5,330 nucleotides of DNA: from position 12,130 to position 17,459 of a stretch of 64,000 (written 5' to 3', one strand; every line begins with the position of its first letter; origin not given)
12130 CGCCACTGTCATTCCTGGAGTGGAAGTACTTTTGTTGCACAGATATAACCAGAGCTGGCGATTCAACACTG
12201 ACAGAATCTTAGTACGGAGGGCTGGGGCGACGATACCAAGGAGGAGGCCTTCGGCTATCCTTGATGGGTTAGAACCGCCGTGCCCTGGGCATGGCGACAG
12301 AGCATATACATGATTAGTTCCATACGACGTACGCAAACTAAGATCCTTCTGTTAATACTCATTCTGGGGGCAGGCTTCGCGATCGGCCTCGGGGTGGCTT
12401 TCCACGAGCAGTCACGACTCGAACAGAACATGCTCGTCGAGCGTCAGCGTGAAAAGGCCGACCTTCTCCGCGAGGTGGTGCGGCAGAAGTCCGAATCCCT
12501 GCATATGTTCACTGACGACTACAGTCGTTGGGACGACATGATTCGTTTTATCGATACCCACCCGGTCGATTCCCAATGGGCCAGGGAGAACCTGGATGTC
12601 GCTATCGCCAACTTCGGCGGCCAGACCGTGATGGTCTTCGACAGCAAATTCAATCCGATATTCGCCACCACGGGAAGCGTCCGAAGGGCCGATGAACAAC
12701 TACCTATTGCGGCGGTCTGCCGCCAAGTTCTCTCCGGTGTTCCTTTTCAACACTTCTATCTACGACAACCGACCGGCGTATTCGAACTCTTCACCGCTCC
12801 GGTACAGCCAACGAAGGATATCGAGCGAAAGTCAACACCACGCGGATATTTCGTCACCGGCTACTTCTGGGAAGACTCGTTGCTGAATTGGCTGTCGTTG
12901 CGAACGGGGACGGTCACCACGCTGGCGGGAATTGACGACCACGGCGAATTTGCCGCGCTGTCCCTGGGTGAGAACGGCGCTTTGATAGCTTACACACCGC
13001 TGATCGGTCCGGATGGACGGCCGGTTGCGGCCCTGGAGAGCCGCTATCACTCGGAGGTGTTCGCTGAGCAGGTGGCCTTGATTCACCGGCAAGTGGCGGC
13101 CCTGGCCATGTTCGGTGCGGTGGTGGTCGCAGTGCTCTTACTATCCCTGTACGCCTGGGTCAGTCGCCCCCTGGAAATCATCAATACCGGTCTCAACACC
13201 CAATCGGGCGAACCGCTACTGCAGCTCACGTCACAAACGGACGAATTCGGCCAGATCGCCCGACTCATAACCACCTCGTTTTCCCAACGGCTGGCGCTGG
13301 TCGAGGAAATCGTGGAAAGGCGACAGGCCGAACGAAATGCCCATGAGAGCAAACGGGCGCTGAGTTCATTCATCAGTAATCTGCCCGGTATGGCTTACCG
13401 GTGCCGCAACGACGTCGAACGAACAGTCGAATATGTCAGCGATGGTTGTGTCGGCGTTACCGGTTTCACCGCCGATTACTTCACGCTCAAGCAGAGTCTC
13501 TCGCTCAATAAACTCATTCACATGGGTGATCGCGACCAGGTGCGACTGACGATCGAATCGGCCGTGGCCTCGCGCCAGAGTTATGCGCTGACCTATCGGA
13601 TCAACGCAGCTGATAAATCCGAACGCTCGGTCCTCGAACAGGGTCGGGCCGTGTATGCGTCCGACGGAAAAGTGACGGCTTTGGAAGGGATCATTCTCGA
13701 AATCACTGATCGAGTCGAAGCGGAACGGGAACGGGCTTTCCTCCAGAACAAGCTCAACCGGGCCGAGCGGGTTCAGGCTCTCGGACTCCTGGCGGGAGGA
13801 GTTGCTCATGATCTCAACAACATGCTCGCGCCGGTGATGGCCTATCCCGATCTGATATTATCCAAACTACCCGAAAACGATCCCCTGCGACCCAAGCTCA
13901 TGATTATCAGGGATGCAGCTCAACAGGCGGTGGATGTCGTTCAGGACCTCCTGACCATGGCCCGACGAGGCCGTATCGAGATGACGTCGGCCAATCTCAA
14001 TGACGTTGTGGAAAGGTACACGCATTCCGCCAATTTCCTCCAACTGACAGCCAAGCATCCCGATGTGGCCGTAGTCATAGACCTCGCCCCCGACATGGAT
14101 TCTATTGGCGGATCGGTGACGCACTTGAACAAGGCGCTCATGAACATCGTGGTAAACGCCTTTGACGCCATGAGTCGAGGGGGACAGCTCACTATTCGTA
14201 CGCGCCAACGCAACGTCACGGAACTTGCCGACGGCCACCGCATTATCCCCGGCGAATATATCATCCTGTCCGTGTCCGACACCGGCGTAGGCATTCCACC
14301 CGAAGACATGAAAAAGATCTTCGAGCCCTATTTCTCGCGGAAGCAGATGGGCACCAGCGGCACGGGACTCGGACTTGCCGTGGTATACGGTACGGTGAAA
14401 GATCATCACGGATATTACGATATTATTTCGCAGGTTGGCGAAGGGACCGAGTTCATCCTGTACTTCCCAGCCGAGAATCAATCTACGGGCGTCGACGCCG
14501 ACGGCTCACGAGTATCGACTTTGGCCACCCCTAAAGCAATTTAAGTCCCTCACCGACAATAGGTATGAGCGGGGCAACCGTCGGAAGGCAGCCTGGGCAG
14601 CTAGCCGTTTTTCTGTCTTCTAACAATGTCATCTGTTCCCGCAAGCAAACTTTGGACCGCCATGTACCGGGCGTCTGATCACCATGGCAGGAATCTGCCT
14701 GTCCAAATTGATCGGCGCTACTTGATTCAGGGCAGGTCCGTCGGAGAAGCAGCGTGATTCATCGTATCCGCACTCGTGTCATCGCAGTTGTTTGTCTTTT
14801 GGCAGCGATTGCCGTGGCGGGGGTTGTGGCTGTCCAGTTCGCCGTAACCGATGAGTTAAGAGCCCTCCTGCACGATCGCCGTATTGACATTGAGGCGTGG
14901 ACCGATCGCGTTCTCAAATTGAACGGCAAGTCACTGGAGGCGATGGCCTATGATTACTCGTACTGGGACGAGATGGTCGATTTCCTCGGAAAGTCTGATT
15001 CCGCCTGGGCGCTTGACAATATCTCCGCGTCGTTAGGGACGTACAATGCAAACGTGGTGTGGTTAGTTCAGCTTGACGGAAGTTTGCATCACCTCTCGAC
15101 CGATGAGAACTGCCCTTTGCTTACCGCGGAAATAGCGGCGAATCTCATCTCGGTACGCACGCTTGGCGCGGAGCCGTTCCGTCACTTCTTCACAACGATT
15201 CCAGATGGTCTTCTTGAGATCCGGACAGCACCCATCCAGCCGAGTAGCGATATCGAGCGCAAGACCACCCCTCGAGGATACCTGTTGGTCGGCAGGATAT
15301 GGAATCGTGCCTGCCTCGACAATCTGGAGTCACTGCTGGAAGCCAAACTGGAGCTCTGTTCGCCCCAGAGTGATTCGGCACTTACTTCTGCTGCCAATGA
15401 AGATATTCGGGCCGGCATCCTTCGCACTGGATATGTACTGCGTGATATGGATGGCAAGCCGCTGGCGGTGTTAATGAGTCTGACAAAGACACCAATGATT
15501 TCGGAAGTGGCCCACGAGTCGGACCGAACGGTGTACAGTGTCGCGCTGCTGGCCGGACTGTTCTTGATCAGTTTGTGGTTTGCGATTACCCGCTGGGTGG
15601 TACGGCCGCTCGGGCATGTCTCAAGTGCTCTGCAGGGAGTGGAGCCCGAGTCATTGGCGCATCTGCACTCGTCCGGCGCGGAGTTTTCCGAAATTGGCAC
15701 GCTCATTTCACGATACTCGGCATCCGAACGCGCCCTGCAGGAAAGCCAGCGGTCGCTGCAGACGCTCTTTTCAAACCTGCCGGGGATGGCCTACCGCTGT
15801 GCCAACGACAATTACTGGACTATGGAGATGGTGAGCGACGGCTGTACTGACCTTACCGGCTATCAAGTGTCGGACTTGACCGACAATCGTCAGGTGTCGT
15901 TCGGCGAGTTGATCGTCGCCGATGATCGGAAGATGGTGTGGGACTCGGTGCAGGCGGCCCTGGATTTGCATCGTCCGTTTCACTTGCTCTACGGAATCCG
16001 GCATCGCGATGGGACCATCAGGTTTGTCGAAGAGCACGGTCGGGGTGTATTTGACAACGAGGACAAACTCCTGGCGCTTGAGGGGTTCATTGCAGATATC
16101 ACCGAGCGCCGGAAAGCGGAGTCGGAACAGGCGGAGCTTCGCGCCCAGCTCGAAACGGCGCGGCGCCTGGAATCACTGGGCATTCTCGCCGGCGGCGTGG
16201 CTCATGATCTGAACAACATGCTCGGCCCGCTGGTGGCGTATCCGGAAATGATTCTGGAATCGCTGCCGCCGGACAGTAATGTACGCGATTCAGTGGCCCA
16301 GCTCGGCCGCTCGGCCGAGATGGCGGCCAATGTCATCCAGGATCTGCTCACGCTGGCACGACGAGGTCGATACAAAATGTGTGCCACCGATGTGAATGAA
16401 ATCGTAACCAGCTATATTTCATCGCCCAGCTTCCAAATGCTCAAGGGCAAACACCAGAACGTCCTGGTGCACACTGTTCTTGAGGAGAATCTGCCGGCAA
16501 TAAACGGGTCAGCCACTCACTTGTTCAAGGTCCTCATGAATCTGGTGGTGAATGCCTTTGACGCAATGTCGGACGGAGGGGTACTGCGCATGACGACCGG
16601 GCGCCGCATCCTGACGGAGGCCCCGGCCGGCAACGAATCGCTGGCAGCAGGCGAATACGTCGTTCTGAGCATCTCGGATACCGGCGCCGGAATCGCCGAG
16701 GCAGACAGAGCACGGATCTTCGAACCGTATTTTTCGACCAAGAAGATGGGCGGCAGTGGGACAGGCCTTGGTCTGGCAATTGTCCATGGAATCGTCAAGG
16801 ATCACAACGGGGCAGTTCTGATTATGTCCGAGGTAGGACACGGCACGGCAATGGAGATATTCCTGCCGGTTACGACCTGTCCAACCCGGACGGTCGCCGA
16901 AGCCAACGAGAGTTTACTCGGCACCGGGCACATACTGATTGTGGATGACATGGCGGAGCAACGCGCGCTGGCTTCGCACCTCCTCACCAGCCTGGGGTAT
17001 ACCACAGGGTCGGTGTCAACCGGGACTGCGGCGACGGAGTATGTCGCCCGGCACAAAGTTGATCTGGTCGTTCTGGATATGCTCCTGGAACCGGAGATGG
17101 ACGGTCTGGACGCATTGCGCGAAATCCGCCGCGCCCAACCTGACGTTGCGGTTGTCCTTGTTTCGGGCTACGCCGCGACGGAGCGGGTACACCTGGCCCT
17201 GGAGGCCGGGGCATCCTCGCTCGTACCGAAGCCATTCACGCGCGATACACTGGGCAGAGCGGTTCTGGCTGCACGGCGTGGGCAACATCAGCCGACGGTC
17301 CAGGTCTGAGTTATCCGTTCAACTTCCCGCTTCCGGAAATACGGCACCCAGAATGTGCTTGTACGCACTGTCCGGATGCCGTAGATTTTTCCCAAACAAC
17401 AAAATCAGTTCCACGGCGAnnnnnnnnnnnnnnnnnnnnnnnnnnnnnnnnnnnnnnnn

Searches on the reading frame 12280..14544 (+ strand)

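Call 40: search_protein_families(library=pfam, proteins=[window:12280-14544:+], max_evalue=0.001)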
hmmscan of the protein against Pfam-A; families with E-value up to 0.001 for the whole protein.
window:12280-14544:+ (754 aa): 4 families
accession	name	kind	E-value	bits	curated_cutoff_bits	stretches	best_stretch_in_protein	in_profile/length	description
PF02518.31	HATPase_c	-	3.2e-22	79.5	26.4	1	613-732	3-110/111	Histidine kinase-, DNA gyrase B-, and HSP90-like ATPase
PF05228.19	CHASE4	-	2.5e-12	47.6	26.2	1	68-211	3-135/140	CHASE4 domain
PF08447.18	PAS_3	-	2e-11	44.4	25.6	1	385-472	3-89/89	PAS fold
PF00512.31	HisKA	-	5.7e-06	26.7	26.9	1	501-563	2-63/66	His Kinase A (phospho-acceptor) domain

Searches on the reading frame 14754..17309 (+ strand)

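Call 40: search_protein_families(library=pfam, proteins=[window:14754-17309:+], max_evalue=0.001)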
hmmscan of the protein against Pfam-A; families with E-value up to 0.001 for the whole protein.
window:14754-17309:+ (851 aa): 5 families
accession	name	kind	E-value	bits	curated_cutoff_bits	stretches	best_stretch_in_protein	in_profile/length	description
PF00072.30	Response_reg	-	1.6e-23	83.4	30.2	1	727-836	1-109/111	Response regulator receiver domain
PF02518.31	HATPase_c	-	8.6e-21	74.9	26.4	1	587-707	3-110/111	Histidine kinase-, DNA gyrase B-, and HSP90-like ATPase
PF05228.19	CHASE4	-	2.4e-16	60.6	26.2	1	54-201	2-139/140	CHASE4 domain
PF08447.18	PAS_3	-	1.4e-13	51.3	25.6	1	360-445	4-88/89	PAS fold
PF00512.31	HisKA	-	2.6e-05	24.6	26.9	1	478-537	5-63/66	His Kinase A (phospho-acceptor) domain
